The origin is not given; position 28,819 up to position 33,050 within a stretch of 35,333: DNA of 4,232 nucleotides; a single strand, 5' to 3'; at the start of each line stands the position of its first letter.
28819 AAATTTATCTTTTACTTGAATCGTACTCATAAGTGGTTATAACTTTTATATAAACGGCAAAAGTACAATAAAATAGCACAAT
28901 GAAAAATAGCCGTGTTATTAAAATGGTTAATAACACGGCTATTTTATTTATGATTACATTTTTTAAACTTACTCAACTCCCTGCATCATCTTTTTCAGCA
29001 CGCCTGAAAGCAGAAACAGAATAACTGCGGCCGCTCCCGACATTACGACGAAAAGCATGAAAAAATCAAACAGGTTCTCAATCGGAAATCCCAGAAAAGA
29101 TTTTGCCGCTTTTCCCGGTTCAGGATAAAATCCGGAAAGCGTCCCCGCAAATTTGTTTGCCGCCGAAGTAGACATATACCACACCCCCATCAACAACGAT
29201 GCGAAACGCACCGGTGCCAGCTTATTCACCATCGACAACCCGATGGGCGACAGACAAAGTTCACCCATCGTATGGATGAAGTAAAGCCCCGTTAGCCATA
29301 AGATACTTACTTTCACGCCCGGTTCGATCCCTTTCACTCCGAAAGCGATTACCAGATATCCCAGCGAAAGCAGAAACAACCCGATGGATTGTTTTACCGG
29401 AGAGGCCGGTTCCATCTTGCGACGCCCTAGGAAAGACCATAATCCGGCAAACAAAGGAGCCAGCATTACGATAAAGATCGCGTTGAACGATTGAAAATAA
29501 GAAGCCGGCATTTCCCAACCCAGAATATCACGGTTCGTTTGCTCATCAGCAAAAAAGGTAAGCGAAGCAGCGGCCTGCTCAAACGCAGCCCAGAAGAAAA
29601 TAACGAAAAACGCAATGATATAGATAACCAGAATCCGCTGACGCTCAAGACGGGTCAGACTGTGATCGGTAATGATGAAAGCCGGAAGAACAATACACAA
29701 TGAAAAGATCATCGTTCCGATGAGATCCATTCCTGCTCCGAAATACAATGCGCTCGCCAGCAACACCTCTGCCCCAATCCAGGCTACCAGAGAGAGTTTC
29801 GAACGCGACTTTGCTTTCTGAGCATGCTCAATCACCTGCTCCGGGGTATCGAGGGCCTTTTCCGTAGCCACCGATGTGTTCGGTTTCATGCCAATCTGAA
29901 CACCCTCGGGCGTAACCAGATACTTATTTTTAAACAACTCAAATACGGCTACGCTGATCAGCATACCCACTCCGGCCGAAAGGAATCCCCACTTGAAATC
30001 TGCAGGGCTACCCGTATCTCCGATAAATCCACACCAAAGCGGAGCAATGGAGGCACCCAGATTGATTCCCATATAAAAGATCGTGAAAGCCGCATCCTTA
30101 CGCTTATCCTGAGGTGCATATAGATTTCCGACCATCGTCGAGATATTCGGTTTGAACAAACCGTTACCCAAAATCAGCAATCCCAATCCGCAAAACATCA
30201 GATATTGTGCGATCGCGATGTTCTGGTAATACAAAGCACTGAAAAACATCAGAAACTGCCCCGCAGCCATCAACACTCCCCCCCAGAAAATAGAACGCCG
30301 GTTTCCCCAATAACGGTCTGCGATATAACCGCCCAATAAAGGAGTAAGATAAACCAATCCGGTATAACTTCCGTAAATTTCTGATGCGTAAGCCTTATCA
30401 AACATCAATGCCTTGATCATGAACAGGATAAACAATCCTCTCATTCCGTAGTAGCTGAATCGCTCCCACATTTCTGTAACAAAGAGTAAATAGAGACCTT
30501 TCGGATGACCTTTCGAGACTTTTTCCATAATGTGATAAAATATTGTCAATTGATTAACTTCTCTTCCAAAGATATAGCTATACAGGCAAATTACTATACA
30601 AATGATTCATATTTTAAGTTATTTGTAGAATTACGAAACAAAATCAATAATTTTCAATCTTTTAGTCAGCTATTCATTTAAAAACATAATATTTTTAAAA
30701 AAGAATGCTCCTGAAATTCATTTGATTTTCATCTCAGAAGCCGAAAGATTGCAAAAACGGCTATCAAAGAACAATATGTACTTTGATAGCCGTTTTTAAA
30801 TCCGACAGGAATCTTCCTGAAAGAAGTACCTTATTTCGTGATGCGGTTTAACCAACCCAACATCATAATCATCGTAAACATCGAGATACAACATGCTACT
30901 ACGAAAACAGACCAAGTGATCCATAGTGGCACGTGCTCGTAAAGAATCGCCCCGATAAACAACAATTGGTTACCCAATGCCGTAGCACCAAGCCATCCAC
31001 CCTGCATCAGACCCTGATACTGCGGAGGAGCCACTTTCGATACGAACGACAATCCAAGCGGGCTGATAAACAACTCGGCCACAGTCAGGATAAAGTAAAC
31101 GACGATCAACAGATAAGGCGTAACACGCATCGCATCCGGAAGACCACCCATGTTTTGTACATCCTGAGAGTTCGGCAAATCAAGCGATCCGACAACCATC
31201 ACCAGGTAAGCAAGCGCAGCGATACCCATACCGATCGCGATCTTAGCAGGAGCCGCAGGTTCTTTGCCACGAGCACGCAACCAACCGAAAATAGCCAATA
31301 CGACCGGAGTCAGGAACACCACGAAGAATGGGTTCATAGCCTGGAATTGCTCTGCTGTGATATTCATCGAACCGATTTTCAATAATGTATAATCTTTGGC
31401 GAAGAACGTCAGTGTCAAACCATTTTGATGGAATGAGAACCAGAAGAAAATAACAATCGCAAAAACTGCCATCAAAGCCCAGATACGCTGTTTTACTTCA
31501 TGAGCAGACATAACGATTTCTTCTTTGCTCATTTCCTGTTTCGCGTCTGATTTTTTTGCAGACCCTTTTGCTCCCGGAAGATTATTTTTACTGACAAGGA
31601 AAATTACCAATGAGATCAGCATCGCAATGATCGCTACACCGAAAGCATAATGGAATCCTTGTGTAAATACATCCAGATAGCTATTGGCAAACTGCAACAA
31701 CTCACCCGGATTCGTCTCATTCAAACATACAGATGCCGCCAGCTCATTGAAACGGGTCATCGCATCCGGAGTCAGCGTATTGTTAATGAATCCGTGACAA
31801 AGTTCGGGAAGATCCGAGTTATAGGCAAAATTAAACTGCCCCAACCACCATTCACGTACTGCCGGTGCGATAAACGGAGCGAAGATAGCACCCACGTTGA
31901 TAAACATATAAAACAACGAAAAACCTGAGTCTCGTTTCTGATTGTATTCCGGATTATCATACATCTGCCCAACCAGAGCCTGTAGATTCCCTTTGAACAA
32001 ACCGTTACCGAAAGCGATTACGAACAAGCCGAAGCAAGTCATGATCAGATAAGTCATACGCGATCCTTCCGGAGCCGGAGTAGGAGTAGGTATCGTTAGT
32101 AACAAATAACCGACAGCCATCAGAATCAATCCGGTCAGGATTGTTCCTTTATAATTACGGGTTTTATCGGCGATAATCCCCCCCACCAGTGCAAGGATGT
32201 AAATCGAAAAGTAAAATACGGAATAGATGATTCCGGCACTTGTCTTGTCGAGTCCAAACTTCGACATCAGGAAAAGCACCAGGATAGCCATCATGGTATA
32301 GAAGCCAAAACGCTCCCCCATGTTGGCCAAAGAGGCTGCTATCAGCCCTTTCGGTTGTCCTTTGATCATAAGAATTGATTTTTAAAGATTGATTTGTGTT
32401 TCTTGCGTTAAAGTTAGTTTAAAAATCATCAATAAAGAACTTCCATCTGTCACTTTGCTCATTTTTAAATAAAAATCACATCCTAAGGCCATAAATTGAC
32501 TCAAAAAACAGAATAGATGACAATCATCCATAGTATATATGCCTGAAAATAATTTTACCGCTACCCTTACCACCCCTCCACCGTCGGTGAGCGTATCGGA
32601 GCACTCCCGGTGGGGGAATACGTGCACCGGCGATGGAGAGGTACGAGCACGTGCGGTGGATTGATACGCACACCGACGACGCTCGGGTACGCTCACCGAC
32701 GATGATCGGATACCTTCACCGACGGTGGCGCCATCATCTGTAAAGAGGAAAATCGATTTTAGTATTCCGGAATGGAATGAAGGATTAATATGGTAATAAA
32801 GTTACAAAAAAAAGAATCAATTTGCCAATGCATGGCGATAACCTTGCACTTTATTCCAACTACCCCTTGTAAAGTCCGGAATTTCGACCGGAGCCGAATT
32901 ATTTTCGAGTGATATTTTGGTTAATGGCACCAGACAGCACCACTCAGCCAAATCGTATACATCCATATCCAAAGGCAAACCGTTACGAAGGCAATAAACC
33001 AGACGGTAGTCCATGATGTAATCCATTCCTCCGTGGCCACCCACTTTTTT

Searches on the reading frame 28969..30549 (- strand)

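Call 12: search_protein_families(library=pfam, proteins=[window:28969-30549:-])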
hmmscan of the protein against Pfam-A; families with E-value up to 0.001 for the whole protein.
window:28969-30549:- (526 aa): 2 families
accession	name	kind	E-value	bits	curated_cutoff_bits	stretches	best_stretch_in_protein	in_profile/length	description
PF00854.27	PTR2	-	1.5e-55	189.1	27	1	85-477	2-381/392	POT family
PF07690.21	MFS_1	-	4.3e-17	62.5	33.4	1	33-462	12-340/347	Major Facilitator Superfamily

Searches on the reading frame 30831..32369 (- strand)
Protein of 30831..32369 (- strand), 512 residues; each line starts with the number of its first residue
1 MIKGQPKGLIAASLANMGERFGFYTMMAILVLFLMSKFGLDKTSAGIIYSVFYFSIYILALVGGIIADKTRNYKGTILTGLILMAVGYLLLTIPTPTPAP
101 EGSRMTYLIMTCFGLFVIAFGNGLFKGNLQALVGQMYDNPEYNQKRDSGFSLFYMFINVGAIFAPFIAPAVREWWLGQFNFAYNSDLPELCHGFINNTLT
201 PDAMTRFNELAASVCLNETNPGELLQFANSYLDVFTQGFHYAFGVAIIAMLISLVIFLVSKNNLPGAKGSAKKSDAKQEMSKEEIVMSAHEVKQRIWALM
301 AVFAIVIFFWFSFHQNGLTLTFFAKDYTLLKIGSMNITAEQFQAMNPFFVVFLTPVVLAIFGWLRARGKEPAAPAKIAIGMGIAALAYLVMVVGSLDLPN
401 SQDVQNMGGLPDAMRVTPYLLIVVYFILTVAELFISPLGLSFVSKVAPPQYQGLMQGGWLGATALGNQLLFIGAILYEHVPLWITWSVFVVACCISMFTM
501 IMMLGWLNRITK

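Call 12: search_protein_families(library=pfam, proteins=[window:30831-32369:-])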
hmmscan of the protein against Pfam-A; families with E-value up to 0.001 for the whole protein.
window:30831-32369:- (512 aa): 3 families
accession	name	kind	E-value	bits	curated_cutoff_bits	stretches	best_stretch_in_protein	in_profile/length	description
PF00854.27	PTR2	-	4.5e-52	177.7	27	2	76-262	3-123/392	POT family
PF07690.21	MFS_1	-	8.9e-23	81.2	33.4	2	14-172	3-145/347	Major Facilitator Superfamily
PF12832.13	MFS_1_like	-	4.3e-05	23.2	25.2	1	34-310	25-105/373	MFS_1 like family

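Call 15: find_encoding_contigs(protein=window:30831-32369:-, flank=3000, max_places=10)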
Protein window:30831-32369:- (512 aa): no gene with exactly this product is on record in the collection.

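Call 17: find_homologous_proteins(query=window:30831-32369:-, max_evalue=1e-50)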
Query window:30831-32369:- (512 aa): 8000 proteins with E <= 1e-50 among 8000 candidates; the best 120 are listed.
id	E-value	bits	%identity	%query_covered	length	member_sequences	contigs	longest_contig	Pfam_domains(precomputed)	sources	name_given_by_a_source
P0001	0.0e+0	1027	89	100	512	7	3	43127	PF00854.28,PF07690.22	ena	-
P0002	4.4e-244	829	73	100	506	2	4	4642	PF00854.28,PF12832.14,PF07690.22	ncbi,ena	-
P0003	1.6e-242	824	72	100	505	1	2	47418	PF00854.28,PF12832.14,PF07690.22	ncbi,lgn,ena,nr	ncbi:MAG: peptide MFS transporter [Rikenellaceae bacterium]|nr:peptide MFS transporter [Rikenellacea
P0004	8.5e-242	822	71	100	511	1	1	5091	PF00854.28,PF07690.22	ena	-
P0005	3.5e-237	806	71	100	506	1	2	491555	PF00854.28,PF07690.22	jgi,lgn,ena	jgi:POT family proton-dependent oligopeptide transporter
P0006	4.4e-237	806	72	100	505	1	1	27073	PF00854.28,PF07690.22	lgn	-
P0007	4.4e-237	806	70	100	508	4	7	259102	PF00854.28,PF07690.22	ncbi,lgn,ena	-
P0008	8.0e-235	799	70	100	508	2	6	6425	PF00854.28,PF07690.22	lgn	-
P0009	2.4e-234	797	71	100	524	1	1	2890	PF00854.28,PF07690.22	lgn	-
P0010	3.3e-233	793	72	100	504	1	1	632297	PF00854.28,PF07690.22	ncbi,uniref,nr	ncbi:peptide MFS transporter [Massilibacteroides vaginae]|uniref:peptide MFS transporter n=1 Tax=Mas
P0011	3.4e-233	793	70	100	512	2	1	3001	PF00854.28,PF07690.22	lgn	-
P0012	3.5e-233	793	71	100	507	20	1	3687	PF00854.28,PF07690.22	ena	-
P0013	6.0e-233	792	71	100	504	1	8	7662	PF00854.28,PF07690.22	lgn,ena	-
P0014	5.7e-232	789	70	100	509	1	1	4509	PF00854.28,PF12832.14,PF07690.22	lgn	-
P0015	1.4e-231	788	69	100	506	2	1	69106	PF00854.28,PF07690.22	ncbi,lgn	-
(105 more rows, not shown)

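Call 18: find_encoding_contigs(protein=P0001, flank=4000, max_places=6)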
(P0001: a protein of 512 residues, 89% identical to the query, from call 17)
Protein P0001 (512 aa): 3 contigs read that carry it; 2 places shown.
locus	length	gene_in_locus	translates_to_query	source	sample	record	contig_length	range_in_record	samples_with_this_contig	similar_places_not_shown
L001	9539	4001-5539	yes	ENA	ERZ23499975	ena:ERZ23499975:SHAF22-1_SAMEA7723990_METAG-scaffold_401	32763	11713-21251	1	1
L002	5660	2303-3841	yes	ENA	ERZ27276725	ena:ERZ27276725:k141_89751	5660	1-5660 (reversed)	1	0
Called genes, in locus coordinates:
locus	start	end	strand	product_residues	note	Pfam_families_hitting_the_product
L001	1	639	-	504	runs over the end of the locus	PF03853:YjeF_N, PF01256:Carb_kinase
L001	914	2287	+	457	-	PF07690:MFS_1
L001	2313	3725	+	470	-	PF01408:GFO_IDH_MocA, PF21252:Glyco_hydro_109_C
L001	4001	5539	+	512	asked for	PF07690:MFS_1, PF00854:PTR2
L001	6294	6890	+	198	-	PF07638:Sigma70_ECF (faint), PF04542:Sigma70_r2, PF08281:Sigma70_r4_2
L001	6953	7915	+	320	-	PF04773:FecR, PF16344:FecR_C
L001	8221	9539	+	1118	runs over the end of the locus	PF07660:STN, PF13620:CarboxypepD_reg, PF13715:CarbopepD_reg_2, PF07715:Plug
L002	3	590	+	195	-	?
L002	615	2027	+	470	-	PF01408:GFO_IDH_MocA, PF21252:Glyco_hydro_109_C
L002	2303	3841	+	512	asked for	PF07690:MFS_1, PF00854:PTR2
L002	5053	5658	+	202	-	?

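Call 19: find_encoding_contigs(protein=P0003, flank=4000, max_places=4)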
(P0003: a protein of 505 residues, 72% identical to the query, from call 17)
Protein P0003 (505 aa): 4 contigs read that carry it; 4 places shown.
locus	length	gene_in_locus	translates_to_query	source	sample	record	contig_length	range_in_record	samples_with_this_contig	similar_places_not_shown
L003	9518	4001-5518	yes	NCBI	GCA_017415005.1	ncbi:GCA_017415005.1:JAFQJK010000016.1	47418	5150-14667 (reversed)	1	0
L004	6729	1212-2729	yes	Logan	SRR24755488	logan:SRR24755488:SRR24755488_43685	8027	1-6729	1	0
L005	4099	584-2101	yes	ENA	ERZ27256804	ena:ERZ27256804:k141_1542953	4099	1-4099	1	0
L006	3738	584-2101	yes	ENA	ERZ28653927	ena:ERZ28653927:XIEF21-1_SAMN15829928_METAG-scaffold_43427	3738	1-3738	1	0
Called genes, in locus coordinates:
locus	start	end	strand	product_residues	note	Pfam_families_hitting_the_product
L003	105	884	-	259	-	-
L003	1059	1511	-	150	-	PF09424:YqeY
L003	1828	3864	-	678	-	PF02922:CBM_48, PF00128:Alpha-amylase, PF02806:Alpha-amylase_C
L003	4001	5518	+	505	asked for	PF07690:MFS_1, PF12832:MFS_1_like (weak), PF00854:PTR2, PF07690:MFS_1 (weak), PF00854:PTR2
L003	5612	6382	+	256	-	PF23023:Anti-Pycsar_Apyc1, PF00753:Lactamase_B, PF12706:Lactamase_B_2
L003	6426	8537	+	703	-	PF02310:B12-binding (weak), PF04055:Radical_SAM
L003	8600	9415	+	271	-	PF00106:adh_short, PF08659:KR, PF13561:adh_short_C2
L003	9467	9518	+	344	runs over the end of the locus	-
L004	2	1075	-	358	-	?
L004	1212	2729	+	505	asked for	PF07690:MFS_1, PF12832:MFS_1_like (weak), PF00854:PTR2, PF07690:MFS_1 (weak), PF00854:PTR2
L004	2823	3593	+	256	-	PF23023:Anti-Pycsar_Apyc1, PF00753:Lactamase_B, PF12706:Lactamase_B_2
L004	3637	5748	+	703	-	PF02310:B12-binding (weak), PF04055:Radical_SAM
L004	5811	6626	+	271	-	PF00106:adh_short, PF08659:KR, PF13561:adh_short_C2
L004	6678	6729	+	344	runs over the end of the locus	-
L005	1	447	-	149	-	?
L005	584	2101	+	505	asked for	PF07690:MFS_1, PF12832:MFS_1_like (weak), PF00854:PTR2, PF07690:MFS_1 (weak), PF00854:PTR2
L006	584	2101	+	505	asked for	PF07690:MFS_1, PF12832:MFS_1_like (weak), PF00854:PTR2, PF07690:MFS_1 (weak), PF00854:PTR2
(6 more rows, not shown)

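Call 67: find_encoding_contigs(protein=P0001, flank=10000, max_places=10)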
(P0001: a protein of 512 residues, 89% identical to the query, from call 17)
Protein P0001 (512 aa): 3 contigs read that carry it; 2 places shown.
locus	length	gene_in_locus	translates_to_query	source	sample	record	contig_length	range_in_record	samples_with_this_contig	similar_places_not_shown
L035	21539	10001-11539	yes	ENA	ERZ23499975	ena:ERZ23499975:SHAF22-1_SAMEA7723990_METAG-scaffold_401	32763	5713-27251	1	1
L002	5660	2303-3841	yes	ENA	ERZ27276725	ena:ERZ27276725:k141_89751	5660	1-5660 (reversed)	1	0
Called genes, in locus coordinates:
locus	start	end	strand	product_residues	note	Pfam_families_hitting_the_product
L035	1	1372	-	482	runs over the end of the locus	PF01546:Peptidase_M20, PF07687:M20_dimer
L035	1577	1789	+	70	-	-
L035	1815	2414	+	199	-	PF03938:OmpH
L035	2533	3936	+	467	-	PF01235:Na_Ala_symp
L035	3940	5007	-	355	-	PF16115:DUF4831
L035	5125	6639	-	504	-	PF03853:YjeF_N, PF01256:Carb_kinase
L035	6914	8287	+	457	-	PF07690:MFS_1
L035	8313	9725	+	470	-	PF01408:GFO_IDH_MocA, PF21252:Glyco_hydro_109_C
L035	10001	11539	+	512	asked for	PF07690:MFS_1, PF00854:PTR2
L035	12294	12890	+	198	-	PF07638:Sigma70_ECF (faint), PF04542:Sigma70_r2, PF08281:Sigma70_r4_2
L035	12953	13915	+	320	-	PF04773:FecR, PF16344:FecR_C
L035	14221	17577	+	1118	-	PF07660:STN, PF13620:CarboxypepD_reg, PF13715:CarbopepD_reg_2, PF07715:Plug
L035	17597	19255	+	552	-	PF14322:SusD-like_3, PF07980:SusD_RagB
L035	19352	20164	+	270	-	-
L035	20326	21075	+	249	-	PF03372:Exo_endo_phos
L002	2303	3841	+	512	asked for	PF07690:MFS_1, PF00854:PTR2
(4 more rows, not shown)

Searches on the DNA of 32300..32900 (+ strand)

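Call 5: search_rna_families(source=window, start=32300, end=32900, threshold=evalue, max_evalue=10, show_alignments=3)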
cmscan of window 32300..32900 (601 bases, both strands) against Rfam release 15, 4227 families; matches with E-value up to 10: 7.
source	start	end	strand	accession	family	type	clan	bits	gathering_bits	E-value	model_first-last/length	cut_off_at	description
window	32737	32839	+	RF02155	NCRUPAR_2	Gene; lncRNA;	-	20.2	80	7.4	1-99/99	no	Non-protein coding RNA, upstream of F2R/PAR1 conserved region 2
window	32572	32642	+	RF04133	MIR2646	Gene; miRNA;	-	19.6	245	0.061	1-256/256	no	MIR2646 microRNA precursor family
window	32401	32438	-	RF00273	SNORD59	Gene; snRNA; snoRNA; CD-box;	CL00065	19.1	45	0.44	1-73/73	no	Small nucleolar RNA SNORD59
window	32575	32639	+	RF04011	mir-8515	Gene; miRNA;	-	15.7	100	4.9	1-92/92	no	mir-8515 microRNA precursor family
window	32417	32471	+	RF00994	mir-1255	Gene; miRNA;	-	15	63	5.1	1-67/67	no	mir-1255 microRNA precursor family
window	32343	32417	+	RF02110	DLEU2_6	Gene; lncRNA;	-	13.7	60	6.5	1-135/135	no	Deleted in lymphocytic leukemia 2 conserved region 6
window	32876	32900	-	RF02684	Twister-P5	Gene; ribozyme;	CL00120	12.2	37.6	9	31-58/58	5'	Type-P5 twister ribozyme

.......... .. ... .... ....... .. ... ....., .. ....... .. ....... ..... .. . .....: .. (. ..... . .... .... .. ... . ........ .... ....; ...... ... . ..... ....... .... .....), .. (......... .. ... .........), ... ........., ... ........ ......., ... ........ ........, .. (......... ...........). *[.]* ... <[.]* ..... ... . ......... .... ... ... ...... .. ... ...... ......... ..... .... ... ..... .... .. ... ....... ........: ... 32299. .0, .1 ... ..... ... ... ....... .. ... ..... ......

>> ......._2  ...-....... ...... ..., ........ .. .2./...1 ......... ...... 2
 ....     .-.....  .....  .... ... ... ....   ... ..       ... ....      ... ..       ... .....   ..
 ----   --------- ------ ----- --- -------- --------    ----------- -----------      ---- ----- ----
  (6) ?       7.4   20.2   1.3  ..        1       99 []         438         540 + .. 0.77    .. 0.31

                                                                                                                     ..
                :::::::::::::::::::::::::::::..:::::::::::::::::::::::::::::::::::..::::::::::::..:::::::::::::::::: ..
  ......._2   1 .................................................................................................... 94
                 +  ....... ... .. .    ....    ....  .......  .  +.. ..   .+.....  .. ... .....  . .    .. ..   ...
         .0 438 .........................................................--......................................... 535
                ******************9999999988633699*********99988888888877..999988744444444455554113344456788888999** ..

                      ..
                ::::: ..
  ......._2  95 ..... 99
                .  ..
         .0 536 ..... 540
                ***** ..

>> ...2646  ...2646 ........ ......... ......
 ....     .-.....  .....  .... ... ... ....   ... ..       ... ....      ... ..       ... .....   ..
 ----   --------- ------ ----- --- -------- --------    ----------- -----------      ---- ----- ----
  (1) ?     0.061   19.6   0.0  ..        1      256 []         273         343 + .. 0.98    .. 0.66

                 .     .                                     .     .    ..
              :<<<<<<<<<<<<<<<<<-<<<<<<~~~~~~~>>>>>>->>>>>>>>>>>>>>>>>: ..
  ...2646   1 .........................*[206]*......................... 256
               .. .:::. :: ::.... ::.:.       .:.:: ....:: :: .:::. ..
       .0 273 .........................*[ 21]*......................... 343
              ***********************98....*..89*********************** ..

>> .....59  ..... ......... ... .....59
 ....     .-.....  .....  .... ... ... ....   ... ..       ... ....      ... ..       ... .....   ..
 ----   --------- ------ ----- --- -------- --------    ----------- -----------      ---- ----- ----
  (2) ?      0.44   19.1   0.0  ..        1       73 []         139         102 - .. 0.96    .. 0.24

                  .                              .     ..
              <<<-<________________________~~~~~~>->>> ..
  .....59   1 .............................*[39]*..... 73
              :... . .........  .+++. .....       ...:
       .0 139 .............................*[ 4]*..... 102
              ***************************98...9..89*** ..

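Call 63: search_dna_similar(query=window:32540-32760:+, collection=plasmids, mode=distant, max_evalue=1, max_rows=15)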
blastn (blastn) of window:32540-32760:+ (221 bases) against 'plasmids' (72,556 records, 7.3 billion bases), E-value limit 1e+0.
No match.

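Call 64: search_dna_similar(query=window:32540-32760:+, collection=phages, mode=distant, max_evalue=1, max_rows=15)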
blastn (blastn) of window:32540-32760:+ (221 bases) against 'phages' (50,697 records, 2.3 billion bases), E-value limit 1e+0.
No match.

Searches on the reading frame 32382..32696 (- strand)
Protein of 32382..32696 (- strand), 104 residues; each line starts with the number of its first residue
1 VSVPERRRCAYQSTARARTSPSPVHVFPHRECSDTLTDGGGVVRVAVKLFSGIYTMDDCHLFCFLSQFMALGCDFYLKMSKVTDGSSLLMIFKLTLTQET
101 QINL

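Call 12: search_protein_families(library=pfam, proteins=[window:32382-32696:-])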
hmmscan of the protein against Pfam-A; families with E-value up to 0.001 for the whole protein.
window:32382-32696:- (104 aa): 0 families
